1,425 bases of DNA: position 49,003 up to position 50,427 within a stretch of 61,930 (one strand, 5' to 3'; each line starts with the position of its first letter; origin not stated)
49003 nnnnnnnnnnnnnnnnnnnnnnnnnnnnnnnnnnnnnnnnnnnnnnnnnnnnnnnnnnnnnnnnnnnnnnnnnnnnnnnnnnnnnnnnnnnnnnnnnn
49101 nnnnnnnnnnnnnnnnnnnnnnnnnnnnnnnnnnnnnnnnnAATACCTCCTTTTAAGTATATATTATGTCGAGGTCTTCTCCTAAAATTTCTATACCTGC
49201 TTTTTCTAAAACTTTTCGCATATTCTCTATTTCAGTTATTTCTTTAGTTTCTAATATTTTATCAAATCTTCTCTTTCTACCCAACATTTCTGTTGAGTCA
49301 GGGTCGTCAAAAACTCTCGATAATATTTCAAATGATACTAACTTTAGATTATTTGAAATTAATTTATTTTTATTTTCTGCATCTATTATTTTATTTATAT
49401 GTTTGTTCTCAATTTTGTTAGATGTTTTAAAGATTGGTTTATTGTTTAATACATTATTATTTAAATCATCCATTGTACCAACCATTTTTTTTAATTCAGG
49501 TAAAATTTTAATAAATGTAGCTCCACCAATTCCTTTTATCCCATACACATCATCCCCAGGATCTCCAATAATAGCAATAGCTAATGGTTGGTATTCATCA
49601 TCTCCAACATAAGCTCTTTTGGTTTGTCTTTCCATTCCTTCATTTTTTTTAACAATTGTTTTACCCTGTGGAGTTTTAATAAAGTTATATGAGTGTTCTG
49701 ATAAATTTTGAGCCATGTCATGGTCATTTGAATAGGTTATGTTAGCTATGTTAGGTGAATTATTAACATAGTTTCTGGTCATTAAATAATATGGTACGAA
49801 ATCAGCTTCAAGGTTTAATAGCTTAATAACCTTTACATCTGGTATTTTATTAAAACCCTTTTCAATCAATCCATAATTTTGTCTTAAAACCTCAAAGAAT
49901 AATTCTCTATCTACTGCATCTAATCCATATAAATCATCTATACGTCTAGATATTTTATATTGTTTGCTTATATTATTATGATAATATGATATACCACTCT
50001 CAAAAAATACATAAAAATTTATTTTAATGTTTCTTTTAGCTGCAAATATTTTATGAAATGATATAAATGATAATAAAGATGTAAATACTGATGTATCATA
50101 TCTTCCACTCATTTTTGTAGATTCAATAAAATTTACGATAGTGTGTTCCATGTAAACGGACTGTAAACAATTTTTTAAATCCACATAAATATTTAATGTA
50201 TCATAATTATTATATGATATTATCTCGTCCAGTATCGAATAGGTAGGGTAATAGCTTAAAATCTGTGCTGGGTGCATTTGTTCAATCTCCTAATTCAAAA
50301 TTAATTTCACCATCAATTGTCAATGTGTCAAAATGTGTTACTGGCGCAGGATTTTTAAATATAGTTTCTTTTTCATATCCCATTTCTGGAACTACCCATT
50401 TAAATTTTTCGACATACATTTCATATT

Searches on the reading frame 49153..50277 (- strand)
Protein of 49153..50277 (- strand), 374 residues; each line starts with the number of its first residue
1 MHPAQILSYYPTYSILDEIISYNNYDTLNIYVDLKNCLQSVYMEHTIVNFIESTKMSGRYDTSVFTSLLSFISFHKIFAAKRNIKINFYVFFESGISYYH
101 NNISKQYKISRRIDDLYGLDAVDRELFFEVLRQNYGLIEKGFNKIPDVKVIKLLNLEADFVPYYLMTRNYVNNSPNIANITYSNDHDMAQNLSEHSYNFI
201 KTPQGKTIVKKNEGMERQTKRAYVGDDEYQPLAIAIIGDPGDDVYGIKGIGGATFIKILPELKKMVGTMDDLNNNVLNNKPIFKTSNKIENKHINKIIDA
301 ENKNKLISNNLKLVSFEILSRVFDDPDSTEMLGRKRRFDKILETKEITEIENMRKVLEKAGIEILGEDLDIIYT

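Call 71: search_protein_families(library=pfam, proteins=[window:49153-50277:-], max_evalue=0.001)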
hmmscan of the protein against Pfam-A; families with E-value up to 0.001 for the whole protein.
window:49153-50277:- (374 aa): 1 family
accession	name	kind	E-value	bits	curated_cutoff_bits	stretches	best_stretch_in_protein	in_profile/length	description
PF01367.25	5_3_exonuc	-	0.00065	20.6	40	0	234-295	10-57/97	5'-3' exonuclease, C-terminal SAM fold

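Call 81: search_protein_families(library=phrogs, proteins=[window:49153-50277:-], max_evalue=0.001)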
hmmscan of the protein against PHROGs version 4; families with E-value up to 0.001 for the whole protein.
window:49153-50277:- (374 aa): 1 family
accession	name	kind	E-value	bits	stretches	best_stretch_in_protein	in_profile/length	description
phrog_107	-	DNA, RNA and nucleotide metabolism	0.00027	21.2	1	147-264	217-325/542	exonuclease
